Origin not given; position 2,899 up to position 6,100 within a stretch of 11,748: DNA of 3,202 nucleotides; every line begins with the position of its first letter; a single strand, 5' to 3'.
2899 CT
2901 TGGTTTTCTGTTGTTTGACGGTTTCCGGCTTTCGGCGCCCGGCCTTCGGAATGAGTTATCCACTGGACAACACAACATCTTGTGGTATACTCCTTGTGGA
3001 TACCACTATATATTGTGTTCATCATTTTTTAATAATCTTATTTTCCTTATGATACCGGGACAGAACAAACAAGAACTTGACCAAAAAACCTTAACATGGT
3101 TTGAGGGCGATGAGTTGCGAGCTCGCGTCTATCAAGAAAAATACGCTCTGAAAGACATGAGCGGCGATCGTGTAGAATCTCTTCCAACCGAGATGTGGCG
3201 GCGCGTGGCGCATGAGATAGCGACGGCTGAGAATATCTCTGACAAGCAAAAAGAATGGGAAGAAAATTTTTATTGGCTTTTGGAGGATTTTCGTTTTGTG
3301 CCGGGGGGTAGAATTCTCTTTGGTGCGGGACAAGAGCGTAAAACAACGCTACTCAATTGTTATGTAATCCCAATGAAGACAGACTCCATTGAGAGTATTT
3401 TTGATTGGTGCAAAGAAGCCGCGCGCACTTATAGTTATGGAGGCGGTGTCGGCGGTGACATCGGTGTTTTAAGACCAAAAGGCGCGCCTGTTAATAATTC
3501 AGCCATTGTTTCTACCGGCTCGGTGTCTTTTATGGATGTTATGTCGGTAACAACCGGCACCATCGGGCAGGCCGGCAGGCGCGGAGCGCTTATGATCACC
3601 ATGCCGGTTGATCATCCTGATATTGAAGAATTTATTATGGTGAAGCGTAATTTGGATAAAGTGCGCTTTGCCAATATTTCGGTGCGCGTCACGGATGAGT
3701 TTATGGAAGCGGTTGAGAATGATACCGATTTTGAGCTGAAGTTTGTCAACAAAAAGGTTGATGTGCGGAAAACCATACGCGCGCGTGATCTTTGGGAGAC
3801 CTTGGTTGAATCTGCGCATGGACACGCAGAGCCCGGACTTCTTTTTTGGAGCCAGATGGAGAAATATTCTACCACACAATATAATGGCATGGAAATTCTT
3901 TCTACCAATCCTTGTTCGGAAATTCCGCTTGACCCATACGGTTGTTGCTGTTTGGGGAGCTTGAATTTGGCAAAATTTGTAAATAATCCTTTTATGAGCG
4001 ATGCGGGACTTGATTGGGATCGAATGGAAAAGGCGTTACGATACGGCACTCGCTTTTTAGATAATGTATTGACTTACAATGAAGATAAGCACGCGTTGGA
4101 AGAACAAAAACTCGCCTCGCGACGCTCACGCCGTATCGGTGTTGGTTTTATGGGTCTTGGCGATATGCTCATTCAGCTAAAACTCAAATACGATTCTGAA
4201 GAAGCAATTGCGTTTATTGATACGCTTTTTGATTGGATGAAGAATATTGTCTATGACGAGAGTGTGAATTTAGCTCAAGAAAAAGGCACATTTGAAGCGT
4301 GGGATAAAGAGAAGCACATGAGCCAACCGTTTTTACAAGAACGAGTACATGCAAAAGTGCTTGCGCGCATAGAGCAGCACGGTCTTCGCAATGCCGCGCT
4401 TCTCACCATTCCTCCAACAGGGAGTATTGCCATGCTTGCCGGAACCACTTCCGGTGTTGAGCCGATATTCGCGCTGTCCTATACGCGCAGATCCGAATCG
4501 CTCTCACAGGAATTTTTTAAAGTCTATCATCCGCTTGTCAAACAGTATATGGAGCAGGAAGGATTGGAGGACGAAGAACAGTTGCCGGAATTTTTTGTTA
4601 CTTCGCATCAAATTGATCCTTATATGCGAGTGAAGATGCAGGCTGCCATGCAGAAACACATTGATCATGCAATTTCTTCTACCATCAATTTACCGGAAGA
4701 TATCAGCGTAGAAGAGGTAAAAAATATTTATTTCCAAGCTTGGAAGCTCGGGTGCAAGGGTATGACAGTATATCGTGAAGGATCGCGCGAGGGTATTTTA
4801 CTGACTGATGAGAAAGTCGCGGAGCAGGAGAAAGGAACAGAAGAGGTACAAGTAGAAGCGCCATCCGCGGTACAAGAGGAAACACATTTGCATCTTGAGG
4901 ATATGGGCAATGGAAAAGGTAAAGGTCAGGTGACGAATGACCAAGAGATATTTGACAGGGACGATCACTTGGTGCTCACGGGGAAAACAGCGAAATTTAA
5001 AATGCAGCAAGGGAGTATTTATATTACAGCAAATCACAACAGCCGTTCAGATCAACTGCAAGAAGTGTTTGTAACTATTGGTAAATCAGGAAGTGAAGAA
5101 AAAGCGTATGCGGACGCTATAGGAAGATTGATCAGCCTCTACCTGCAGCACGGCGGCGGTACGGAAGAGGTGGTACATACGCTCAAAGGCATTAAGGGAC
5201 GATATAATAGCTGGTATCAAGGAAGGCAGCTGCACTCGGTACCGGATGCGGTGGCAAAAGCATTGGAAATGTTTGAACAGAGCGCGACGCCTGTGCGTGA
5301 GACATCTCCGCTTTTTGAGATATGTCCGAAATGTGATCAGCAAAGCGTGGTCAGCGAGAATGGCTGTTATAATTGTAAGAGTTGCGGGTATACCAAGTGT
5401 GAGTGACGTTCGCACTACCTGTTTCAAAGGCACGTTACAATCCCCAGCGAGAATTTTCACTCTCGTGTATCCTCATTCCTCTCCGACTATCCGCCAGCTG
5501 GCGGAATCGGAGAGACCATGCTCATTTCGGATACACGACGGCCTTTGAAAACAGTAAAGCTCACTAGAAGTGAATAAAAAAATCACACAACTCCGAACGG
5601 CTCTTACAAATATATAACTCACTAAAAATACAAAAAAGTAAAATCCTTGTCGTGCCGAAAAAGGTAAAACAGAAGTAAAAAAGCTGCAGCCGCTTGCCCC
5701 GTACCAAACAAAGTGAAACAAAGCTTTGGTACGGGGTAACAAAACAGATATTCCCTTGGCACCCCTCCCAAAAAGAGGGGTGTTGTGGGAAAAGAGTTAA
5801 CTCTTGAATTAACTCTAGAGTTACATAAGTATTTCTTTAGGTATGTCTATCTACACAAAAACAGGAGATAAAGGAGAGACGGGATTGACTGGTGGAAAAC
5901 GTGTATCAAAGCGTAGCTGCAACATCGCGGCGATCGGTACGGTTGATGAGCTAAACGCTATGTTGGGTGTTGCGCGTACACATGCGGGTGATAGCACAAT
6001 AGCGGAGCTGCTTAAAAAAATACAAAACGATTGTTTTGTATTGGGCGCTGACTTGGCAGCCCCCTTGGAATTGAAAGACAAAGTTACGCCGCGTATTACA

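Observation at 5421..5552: Nested five-helix element immediately downstream of nrdJ: a candidate new structured RNA or a MITE-like palindromic insert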

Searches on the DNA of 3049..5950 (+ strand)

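Call 6: search_rna_families(source=window, start=5300, end=5950, threshold=evalue, max_evalue=10, show_alignments=3)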
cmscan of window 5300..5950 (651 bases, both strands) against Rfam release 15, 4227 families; matches with E-value up to 10: 3.
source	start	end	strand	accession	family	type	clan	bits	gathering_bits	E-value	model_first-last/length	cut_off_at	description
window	5711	5898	+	RF01889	lincRNA-p21_1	Gene; lncRNA;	-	14.8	75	3.3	1-174/174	no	LincRNA-p21 conserved region 1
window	5302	5348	-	RF01862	TB10Cs4H2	Gene; snRNA; snoRNA; HACA-box;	-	14.6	50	5.9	1-67/67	no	Trypanosomatid snoRNA TB10Cs4H2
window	5793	5815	+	RF01762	whalefall-1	Gene; sRNA;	-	13.4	37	1.9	23-45/56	no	Whalefall-1 RNA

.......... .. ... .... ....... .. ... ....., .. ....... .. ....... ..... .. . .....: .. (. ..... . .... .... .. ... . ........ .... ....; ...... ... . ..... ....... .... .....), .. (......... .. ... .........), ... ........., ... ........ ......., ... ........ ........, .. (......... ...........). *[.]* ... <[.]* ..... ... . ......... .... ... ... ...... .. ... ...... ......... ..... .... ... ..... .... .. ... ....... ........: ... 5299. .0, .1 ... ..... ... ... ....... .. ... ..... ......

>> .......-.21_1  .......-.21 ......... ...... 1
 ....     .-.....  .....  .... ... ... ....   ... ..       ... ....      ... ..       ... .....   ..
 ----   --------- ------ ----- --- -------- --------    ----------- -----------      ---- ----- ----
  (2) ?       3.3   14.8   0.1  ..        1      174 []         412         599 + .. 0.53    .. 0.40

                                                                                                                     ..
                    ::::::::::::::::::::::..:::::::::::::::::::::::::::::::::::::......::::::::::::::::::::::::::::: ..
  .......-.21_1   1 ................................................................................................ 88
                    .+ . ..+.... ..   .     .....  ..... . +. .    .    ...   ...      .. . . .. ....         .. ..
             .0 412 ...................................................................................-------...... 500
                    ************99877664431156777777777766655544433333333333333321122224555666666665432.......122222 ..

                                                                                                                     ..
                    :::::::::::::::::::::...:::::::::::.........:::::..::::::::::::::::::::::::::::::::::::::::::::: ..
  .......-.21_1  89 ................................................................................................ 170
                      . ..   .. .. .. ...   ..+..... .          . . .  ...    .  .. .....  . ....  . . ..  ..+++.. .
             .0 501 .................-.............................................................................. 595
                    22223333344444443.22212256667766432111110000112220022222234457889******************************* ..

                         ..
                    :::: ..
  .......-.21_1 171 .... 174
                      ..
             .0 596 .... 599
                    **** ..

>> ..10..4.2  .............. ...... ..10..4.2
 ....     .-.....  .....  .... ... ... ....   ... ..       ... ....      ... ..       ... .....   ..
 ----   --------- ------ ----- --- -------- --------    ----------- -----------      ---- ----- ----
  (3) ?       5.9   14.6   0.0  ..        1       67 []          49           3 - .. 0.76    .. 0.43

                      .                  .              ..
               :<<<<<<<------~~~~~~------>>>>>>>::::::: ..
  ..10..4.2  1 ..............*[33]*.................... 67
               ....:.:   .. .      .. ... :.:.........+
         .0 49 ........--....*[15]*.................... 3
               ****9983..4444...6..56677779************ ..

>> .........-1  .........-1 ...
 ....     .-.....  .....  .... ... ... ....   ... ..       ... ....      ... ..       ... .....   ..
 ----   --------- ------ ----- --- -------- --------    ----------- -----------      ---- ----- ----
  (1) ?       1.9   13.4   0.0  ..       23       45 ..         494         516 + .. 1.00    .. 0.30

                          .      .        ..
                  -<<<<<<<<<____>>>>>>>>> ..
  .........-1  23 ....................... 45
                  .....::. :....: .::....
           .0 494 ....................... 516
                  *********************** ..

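Call 25: search_dna_similar(query=window:5407-5842:+, collection=phages, mode=distant, max_evalue=1)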
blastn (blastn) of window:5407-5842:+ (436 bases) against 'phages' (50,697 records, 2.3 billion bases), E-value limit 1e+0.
No match.

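Call 26: search_dna_similar(query=window:5407-5842:+, collection=plasmids, mode=distant, max_evalue=1)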
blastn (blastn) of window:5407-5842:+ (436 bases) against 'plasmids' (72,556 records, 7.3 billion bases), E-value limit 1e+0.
No match.
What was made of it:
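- Tried and rejected: blastn against phages and plasmids found nothing (calls 25, 26).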

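Call 60: search_rna_families(source=L002, start=8350, end=8800, threshold=evalue, max_evalue=10)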
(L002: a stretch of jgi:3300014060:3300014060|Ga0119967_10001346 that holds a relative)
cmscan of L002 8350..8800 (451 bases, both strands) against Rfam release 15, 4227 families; matches with E-value up to 10: 2.
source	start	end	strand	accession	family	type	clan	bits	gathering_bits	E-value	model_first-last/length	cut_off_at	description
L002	8460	8536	-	RF01373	CRISPR-DR60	Gene; CRISPR;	-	19.3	45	0.72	1-37/37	no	CRISPR RNA direct repeat element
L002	8475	8603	+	RF01589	plasmodium_snoR11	Gene; snRNA; snoRNA; HACA-box;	-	17.6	80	3.5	1-207/207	no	small nucleolar RNA snoR11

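Call 62: build_rna_model(alignment_id=A6, structure=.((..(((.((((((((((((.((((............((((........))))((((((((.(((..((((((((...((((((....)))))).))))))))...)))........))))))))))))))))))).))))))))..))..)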
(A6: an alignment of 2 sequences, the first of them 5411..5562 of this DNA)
Model R1 built from alignment A6 (2 sequences, 152 columns); structure: as given.
model positions 152; base pairs 50; branch points 1; effective number of sequences 0.63; information 0.589 bits per position. Calibrated on 0.2 Mb of random sequence (short: E-values are rough).
structure used (alignment columns):
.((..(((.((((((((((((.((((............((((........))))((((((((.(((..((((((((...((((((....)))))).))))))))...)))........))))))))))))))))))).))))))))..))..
